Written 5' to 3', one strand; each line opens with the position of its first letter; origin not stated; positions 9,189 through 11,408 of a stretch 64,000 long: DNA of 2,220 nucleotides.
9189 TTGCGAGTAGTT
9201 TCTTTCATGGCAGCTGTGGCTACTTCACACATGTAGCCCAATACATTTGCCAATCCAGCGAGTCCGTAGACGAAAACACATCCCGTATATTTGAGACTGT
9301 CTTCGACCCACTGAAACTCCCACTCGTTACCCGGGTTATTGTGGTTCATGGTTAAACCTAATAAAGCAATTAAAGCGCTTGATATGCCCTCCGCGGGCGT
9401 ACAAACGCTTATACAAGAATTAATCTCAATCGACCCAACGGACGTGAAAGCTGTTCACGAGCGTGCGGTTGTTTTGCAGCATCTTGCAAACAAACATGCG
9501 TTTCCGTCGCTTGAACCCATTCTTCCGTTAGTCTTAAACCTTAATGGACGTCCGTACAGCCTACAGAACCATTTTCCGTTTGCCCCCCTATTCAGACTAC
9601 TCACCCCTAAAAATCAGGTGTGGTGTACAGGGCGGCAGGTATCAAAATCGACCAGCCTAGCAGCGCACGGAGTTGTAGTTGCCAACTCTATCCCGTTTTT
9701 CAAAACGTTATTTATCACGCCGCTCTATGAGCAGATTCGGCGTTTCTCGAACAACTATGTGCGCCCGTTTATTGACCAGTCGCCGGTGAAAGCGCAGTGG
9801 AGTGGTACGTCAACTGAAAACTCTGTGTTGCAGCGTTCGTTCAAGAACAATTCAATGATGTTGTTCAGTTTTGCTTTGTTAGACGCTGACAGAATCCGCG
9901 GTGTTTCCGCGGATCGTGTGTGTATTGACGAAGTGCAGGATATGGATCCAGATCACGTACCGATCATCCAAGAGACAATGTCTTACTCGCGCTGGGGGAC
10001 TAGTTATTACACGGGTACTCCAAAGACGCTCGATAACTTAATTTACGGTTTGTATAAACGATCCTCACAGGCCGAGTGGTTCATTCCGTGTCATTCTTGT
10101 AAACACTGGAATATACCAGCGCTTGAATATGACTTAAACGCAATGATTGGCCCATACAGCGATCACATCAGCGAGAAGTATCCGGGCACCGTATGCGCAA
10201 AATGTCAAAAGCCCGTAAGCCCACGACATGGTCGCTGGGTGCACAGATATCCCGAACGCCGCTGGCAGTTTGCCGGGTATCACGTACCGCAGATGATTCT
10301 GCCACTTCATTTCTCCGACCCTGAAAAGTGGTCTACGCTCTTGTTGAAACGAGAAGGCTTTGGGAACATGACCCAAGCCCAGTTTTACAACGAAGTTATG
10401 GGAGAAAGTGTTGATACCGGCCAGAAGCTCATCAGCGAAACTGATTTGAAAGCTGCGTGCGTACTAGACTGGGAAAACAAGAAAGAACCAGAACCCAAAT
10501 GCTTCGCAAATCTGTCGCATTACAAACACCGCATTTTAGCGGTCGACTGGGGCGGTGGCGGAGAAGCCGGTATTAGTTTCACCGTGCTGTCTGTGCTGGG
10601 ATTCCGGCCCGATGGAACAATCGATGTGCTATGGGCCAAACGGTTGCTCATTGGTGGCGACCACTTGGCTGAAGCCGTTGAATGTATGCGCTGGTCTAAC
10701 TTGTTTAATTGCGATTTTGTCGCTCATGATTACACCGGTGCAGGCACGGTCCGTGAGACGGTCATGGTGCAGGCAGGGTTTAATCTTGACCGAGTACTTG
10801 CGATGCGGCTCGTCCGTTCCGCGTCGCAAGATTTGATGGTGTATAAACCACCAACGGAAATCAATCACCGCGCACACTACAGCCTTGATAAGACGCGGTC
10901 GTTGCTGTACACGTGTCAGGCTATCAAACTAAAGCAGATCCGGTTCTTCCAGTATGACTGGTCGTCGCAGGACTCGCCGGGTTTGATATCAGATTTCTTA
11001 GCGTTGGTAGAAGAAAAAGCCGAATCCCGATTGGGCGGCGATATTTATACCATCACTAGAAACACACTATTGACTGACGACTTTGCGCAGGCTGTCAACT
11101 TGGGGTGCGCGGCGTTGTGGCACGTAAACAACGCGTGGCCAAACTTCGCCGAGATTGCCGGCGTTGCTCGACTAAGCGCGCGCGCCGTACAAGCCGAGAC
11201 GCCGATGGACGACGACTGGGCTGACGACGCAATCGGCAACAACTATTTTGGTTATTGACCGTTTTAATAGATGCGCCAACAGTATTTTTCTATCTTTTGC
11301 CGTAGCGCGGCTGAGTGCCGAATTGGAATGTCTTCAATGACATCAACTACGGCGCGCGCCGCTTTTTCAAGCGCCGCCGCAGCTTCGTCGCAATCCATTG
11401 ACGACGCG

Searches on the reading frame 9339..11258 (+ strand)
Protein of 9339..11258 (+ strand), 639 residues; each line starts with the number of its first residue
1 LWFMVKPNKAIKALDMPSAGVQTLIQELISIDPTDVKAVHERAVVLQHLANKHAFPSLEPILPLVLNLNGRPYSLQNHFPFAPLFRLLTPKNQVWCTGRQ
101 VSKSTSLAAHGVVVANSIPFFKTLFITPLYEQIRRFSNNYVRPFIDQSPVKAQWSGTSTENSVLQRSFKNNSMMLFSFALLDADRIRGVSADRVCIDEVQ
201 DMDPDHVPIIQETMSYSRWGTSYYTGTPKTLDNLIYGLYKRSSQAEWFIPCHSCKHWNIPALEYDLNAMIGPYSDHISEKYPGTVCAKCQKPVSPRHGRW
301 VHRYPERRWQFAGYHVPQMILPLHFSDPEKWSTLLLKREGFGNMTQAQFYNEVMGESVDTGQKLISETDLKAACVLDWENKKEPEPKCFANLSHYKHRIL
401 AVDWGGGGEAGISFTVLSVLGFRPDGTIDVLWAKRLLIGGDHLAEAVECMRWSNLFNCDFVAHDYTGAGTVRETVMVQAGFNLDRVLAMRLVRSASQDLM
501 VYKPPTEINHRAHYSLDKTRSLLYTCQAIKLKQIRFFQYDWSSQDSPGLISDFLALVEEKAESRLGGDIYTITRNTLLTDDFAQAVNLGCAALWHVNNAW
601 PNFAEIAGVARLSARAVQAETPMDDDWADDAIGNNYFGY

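Call 15: search_protein_families(library=pfam, proteins=[window:9339-11258:+], max_evalue=0.001)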
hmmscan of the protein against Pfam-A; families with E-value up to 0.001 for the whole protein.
window:9339-11258:+ (639 aa): 1 family
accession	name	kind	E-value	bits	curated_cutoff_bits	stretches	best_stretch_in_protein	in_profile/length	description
PF05876.18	GpA_ATPase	-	5.5e-13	49.6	25.6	1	96-300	33-240/247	Phage terminase large subunit gpA, ATPase domain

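Call 20: search_dna_similar(query=window:9339-11258:+, collection=phages, mode=protein, max_rows=10)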
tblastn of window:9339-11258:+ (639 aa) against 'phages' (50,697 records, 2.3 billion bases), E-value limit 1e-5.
Records with a match: 277; places in all: 277; records where one place covers at least 80% of the query: 23.
Best place of each record, by identity: <60% 277.
By first word of the organism name: Bacillus 117; Staphylococcus 75; Listeria 53; Enterococcus 6; Acinetobacter 5; Lactobacillus 4; Vibrio 3; Mammaliicoccus 3; Lysinibacillus 2; Salmonella 1; and 8 more.
By host as written in the record: Listeria monocytogenes 43; - 23; Bacillus subtilis 18; Staphylococcus carnosus TM300 16; Bacillus cereus 13; Staphylococcus sp. 11; Bacillus pumilus BL8 11; Staphylococcus aureus 10; and 75 more.
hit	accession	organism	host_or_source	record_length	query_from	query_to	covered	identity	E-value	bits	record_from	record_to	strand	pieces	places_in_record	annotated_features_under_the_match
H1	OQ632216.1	Salmonella phage Arash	Salmonella enterica subsp. enterica ...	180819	65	570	79%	28.7%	1e-48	189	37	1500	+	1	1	large terminase subunit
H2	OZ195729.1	Vibrio phage D69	Seawater and oysters mix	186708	100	570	74%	28.4%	3e-45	179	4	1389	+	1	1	terminase large subunit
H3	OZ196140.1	Vibrio phage D181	Seawater and oysters mix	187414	100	570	74%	28.4%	3e-45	179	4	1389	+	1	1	terminase large subunit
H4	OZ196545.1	Vibrio phage D148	Seawater and oysters mix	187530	100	570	74%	28.4%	3e-45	179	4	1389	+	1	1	terminase large subunit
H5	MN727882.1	Geobacillus phage GBK1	Geobacillus kaustophilus ATCC 8005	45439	68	627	88%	23.9%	4e-24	114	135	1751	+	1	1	terminase large subunit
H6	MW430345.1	Staphylococcus phage ZCSS1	Staphylococcus sciuri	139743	63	593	83%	23.4%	1e-11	74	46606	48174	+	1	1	terminase large subunit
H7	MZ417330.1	Staphylococcus phage PG-2021_33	Mammaliicoccus vitulinus C5817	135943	63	593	83%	23.0%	2e-11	74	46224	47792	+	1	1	record has no annotation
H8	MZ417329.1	Staphylococcus phage PG-2021_31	Mammaliicoccus vitulinus C5817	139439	63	593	83%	23.0%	2e-11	74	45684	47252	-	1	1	record has no annotation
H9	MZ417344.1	Staphylococcus phage PG-2021_76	Mammaliicoccus vitulinus C5817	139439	63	593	83%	23.0%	2e-11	74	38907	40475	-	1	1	record has no annotation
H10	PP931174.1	Mammaliicoccus phage MSShimriz1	Mammaliicoccus sciuri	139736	63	593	83%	23.0%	2e-11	74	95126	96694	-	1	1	terminase large subunit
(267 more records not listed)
